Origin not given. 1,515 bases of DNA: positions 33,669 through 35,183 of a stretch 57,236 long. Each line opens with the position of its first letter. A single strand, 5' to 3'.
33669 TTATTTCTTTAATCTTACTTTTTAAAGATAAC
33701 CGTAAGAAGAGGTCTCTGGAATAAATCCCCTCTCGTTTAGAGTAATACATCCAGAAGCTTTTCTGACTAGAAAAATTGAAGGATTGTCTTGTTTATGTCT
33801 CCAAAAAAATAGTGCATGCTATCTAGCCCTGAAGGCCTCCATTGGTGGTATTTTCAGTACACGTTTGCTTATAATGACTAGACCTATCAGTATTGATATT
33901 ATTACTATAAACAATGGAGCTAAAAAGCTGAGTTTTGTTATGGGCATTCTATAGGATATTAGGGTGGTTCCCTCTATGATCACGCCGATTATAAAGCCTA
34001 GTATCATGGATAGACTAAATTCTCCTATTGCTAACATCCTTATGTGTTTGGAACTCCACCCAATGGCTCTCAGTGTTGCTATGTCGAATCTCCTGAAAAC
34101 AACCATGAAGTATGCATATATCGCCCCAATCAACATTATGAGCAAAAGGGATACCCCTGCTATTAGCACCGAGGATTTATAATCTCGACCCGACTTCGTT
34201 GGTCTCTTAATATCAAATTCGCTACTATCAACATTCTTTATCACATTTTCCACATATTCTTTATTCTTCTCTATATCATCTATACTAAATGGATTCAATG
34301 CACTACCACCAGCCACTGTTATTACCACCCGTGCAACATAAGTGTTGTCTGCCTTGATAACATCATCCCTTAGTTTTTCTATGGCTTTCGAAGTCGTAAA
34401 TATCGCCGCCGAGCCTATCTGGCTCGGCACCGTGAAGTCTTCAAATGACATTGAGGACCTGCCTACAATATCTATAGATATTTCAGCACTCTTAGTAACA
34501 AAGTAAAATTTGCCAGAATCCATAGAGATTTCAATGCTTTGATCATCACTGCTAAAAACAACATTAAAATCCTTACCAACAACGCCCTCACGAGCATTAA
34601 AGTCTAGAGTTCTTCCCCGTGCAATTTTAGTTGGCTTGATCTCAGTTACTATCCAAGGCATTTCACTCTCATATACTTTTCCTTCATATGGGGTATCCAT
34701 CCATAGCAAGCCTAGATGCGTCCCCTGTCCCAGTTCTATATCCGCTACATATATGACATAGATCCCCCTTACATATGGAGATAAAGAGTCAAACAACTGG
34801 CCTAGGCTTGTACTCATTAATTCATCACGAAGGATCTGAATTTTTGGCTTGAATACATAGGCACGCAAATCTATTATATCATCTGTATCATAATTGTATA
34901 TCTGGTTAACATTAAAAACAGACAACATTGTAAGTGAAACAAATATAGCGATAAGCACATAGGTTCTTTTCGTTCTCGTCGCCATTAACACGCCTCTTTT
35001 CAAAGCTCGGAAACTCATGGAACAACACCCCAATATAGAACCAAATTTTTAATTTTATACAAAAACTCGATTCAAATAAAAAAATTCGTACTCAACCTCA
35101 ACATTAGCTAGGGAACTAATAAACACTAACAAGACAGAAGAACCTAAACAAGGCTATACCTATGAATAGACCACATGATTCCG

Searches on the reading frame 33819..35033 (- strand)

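Call 15: search_protein_families(library=pfam, proteins=[window:33819-35033:-], max_evalue=0.01)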
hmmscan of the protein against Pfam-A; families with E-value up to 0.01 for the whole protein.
window:33819-35033:- (404 aa): 1 family
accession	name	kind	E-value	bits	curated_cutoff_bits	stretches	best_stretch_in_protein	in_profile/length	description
PF02687.27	FtsX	-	3.3e-05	24.4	25.5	1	290-387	2-103/120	FtsX-like permease C-terminal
